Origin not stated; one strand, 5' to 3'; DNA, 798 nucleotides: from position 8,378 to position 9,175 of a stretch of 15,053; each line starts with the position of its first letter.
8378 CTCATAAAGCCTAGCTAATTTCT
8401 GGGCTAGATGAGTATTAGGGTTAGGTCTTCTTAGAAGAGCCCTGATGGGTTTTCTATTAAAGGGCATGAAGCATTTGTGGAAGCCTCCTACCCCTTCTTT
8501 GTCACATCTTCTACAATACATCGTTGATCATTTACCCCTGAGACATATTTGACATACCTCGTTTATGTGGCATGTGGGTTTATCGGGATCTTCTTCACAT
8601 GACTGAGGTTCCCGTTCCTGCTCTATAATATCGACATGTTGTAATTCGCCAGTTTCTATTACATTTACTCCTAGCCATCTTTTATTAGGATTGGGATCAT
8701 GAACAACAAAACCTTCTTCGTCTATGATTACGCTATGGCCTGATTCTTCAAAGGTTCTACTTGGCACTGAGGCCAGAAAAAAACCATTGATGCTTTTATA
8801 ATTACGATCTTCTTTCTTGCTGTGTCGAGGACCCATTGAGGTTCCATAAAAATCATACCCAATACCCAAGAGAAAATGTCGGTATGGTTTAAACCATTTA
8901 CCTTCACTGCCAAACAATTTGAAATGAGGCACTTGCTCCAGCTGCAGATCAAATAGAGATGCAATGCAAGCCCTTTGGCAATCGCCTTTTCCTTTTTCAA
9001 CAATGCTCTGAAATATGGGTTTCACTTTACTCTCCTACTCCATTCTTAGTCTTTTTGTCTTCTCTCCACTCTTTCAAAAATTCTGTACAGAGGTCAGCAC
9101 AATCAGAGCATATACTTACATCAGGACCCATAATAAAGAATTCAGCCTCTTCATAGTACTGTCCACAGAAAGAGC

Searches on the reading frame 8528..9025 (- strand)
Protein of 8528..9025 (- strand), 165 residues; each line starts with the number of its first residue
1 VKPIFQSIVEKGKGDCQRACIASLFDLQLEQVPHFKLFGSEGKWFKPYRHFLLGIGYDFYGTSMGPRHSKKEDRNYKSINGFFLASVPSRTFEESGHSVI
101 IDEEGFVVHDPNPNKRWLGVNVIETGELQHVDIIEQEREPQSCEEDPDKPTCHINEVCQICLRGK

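Call 3: search_protein_families(library=pfam, proteins=[window:8528-9025:-], max_evalue=1)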
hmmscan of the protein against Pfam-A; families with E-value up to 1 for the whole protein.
window:8528-9025:- (165 aa): 0 families

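Call 6: search_protein_families(library=phrogs, proteins=[window:8528-9025:-], max_evalue=0.01)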
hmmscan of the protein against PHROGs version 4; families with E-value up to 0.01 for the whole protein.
window:8528-9025:- (165 aa): 2 families
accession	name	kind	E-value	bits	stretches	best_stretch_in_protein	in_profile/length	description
phrog_5845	-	unknown function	1.3e-17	65.3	1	10-115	29-132/170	-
phrog_4049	-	unknown function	0.00015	22.6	1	15-112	13-105/145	-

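Call 58: search_dna_similar(query=window:8528-9025:-, collection=phages, mode=protein, max_evalue=0.001, max_rows=25)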
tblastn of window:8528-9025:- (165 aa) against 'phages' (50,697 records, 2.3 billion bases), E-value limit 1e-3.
Records with a match: 7; places in all: 7; records where one place covers at least 80% of the query: 4.
Best place of each record, by identity: <60% 7.
By first word of the organism name: Mycobacterium 2; Pseudomonas 2; Yersinia 2; Arthrobacter 1.
By host as written in the record: Mycobacterium smegmatis mc2155 2; Pseudomonas aeruginosa PAO1 2; Arthrobacter globiformis NRRL B-2979 1; Yersinia ruckeri serovar I strain RS41 1; Yersinia ruckeri 1.
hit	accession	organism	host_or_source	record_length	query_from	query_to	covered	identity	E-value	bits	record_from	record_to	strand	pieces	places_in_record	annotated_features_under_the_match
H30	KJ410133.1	Mycobacterium phage Jolie2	Mycobacterium smegmatis mc2155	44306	14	151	84%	31.9%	5e-6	51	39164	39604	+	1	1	hypothetical protein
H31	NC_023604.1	Mycobacterium phage Jolie2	Mycobacterium smegmatis mc2155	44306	14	151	84%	31.9%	5e-6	51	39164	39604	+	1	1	hypothetical protein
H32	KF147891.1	Pseudomonas phage PaBG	Pseudomonas aeruginosa PAO1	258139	11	143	81%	29.9%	5e-4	45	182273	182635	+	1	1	hypothetical protein | putative RNA ligase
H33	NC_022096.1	Pseudomonas phage PaBG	Pseudomonas aeruginosa PAO1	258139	11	143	81%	29.9%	5e-4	45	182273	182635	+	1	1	hypothetical protein | RNA ligase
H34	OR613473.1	Arthrobacter phage AbbyDaisy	Arthrobacter globiformis NRRL B-2979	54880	10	124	70%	33.3%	4e-4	45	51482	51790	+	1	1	90: cysteine protease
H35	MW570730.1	Yersinia phage YerA41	Yersinia ruckeri serovar I strain RS41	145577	1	114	69%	33.6%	1e-7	56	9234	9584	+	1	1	C39 family peptidase | homing endonuclease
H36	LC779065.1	Yersinia phage vB_Yru_GN1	Yersinia ruckeri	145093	1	114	69%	30.6%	3e-7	54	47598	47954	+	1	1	hypothetical protein | homing endonuclease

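Call 59: find_homologous_proteins(query=window:8528-9025:-, max_evalue=0.001)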
Query window:8528-9025:- (165 aa): 33 proteins with E <= 0.001 among 41 candidates.
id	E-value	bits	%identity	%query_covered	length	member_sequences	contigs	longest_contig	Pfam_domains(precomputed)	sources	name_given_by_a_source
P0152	1.1e-111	388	100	100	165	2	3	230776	-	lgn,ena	-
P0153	2.5e-60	221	67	88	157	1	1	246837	-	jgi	jgi:hypothetical protein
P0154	1.8e-58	215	62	92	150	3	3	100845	-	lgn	-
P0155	1.2e-57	213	61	92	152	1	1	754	-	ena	-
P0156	3.5e-57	211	65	88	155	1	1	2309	-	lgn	-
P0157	3.9e-57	211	63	88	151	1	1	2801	-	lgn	-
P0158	1.6e-55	206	64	86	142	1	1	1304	-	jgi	jgi:hypothetical protein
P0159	1.1e-35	141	50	83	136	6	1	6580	-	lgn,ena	-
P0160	6.8e-35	138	50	87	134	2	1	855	-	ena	-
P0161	7.1e-35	138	49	86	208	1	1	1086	-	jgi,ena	-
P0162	6.0e-34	135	46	81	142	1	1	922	-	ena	-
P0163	9.7e-33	131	48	82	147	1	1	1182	-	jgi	-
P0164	1.1e-32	131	46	82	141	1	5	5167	-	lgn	-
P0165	1.5e-32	131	48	84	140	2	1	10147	-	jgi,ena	-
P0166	2.9e-32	130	45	85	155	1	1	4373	-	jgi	jgi:hypothetical protein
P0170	2.7e-31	127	43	90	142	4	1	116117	-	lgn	-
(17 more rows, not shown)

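Call 60: search_solved_structures(query=window:8528-9025:-, max_evalue=10, show_alignments=2)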
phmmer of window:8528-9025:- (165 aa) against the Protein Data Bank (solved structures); distinct sequences matched with E-value up to 10: 2.
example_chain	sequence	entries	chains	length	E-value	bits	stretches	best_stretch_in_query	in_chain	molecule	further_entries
8xx4_G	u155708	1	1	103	0.13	15.3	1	121-163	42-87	C122R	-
8q3b_I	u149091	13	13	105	0.14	15.2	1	121-163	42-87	Uncharacterized protein C122R | C122R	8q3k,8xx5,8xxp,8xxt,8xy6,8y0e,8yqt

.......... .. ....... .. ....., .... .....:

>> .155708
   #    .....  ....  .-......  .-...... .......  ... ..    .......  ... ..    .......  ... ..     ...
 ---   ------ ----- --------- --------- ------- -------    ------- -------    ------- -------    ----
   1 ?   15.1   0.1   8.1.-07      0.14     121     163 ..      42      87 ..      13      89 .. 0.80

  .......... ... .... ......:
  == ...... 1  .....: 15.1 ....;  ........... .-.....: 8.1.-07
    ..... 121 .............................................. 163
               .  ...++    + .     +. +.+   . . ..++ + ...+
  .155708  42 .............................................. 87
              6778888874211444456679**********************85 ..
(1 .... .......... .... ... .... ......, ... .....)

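Call 61: find_encoding_contigs(protein=P0153, flank=5000, max_places=2)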
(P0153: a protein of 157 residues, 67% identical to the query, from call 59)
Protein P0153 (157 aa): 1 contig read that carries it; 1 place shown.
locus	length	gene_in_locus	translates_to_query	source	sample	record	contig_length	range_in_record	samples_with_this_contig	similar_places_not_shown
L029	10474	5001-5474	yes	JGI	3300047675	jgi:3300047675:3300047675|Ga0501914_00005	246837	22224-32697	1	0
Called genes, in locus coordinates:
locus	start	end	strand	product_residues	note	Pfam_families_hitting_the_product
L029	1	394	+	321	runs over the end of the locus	-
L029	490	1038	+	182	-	-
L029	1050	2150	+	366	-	PF13188:PAS_8 (faint), PF08448:PAS_4 (faint), PF00989:PAS, PF13426:PAS_9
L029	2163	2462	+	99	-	-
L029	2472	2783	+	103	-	-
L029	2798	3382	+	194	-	-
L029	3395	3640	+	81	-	-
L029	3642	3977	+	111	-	-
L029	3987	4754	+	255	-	-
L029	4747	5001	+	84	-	-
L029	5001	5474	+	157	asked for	-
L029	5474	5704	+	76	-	-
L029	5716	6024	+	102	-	-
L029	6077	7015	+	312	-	-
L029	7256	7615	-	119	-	-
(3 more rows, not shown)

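Call 62: find_encoding_contigs(protein=P0154, flank=5000, max_places=2)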
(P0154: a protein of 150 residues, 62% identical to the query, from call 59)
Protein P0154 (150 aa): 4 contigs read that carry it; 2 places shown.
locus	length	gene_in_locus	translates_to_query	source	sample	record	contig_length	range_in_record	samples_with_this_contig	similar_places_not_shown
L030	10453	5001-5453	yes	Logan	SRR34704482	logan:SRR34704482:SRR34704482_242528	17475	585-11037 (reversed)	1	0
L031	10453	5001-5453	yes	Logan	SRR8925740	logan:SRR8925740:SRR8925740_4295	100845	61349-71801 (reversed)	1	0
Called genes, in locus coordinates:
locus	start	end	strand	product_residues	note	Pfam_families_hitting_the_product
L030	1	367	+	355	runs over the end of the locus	-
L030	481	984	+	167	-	-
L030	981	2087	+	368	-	PF13188:PAS_8 (weak), PF00989:PAS, PF13426:PAS_9 (weak)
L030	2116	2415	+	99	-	-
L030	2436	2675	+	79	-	-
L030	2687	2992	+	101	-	-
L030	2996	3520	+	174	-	-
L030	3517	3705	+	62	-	-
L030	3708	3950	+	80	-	-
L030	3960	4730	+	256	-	-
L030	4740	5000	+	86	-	-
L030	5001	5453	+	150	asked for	-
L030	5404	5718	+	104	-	-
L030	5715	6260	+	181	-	-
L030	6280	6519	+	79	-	-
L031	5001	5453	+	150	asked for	-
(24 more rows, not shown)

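Call 63: find_encoding_contigs(protein=P0170, flank=5000, max_places=2)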
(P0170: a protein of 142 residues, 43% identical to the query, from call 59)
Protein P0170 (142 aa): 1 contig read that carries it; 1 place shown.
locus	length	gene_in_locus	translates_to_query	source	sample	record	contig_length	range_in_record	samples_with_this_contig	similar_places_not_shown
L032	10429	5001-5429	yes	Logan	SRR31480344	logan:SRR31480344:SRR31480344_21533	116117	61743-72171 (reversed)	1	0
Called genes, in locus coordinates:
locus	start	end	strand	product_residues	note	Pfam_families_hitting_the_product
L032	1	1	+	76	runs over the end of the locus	PF11753:DUF3310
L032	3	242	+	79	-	-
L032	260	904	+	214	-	-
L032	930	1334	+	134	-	-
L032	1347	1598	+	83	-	-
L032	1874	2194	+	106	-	-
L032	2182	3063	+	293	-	-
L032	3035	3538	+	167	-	-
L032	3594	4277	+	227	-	PF18907:DUF5662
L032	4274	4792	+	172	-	PF07799:DUF1643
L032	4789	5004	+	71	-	-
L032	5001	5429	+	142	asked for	-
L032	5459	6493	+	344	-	PF00004:AAA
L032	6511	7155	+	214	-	-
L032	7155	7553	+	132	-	-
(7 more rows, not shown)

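Call 74: predict_structure(alignment_id=A1)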
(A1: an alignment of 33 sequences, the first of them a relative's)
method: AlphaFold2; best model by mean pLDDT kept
length: 165 residues; sequences in the alignment: 33
mean_pLDDT: 90.5   pTM: 0.82
mean pLDDT of the five models: 90.5, 90.3, 90.1, 90.0, 90.0
residues with pLDDT >= 90: 133; 70-90: 11; 50-70: 13; < 50: 8
segments of 3 or more residues with pLDDT < 50: 162-165
pLDDT, mean of each block of 10 residues (from residue 1): 97 96 98 93 93 98 95 95 98 97 98 98 98 92 70 52 47
secondary structure, 60 per line:
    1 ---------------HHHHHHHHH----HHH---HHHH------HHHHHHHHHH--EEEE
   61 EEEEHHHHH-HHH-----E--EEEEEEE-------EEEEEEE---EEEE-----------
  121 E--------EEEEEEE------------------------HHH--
elements in order: H16-24 H35-38 H45-54 E57-64 H65-69 E82-88 E96-102 E106-109 E130-136

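Call 78: fold_search(model_id=the predicted structure, library=pdb)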
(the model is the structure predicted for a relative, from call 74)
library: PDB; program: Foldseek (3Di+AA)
matches with E <= 10: 92; with E <= 0.001: 0
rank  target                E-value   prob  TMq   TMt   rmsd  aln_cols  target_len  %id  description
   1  9l5u_B                4.1e-02  0.85  0.42  0.48   5.6       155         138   16  Papain-like cysteine protease toxin/immunity pair (released 2025-06-04)
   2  2iob_A                5.5e-01  0.08  0.20  0.09  11.1       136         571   17  E. coli Bifunctional glutathionylspermidine synthetase/amidase Apo protein (released 2006-12-12)
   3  2o6x                  1.4e+00  0.07  0.26  0.18   9.2       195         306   10  Crystal Structure of ProCathepsin L1 from Fasciola hepatica (released 2007-12-18)
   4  9s3g_M                1.7e+00  0.02  0.14  0.04  22.1        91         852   12  State 1 MAP3 RNA Pol II activated elongation complex with SETD2 and upstream hexasome (released 2025-11-12)
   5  6tho_B                1.9e+00  0.09  0.31  0.25   7.5       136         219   10  Acylintermediate of glutathione and the mature primitive phytochelatin synthase Alr0975 from Nostoc PCC 7120 at atomic (released 2020-12-02)
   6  4hfl                  1.9e+00  0.07  0.24  0.25   6.0        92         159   10  Crystal structure of the type VI effector Tae4 from Enterobacter cloacae (released 2013-01-16)
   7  9eum_MODEL_1_A        1.9e+00  0.04  0.24  0.23   9.3       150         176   13  NMR structure of the Staphylococcus aureus bacteriophage phi812 hub protein - lytic cleaver (CHAP) domain (released 2025-04-09)
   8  2btw_A                2.0e+00  0.07  0.26  0.22   9.6       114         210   10  Crystal structure of Alr0975 (released 2005-12-14)
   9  6yw5_33               2.5e+00  0.01  0.11  0.09  15.5        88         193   15  The structure of the small subunit of the mitoribosome from Neurospora crassa (released 2020-11-11)
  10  6tjl_A                2.6e+00  0.08  0.30  0.24   7.8       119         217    8  Mature primitive pytochelatin synthase Alr0975 from Nostoc species bound to glutathione (released 2020-12-09)
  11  2bjr_A                2.6e+00  0.08  0.26  0.14   9.8       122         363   16  Crystal structure of the nematode sperm cell motility protein MFP2B (released 2005-03-16)
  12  4j30_A                2.6e+00  0.04  0.19  0.20   7.2        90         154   11  Structure of the effector - immunity system Tae4 / Tai4 from Salmonella typhimurium, selenomethionine variant (released 2013-05-22)
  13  3czb_B                2.6e+00  0.01  0.13  0.08   9.3        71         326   13  Crystal structure of putative transglycosylase from Caulobacter crescentus (released 2008-06-10)
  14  6yhn                  3.0e+00  0.02  0.12  0.05   9.4        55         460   13  Crystal structure of domains 4-5 of CNFy from Yersinia pseudotuberculosis (released 2020-12-30)
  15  3bba_A                3.2e+00  0.04  0.24  0.18   6.8       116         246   12  Structure of active wild-type Prevotella intermedia interpain A cysteine protease (released 2007-11-20)
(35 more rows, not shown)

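Call 80: search_protein_families(library=ncbifam, proteins=[window:8528-9025:-], max_evalue=0.01)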
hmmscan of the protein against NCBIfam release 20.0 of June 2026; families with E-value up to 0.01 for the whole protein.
window:8528-9025:- (165 aa): 0 families

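Call 81: search_protein_families(library=padloc, proteins=[window:8528-9025:-], max_evalue=0.01)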
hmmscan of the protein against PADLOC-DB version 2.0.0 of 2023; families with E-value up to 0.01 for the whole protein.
window:8528-9025:- (165 aa): 0 families
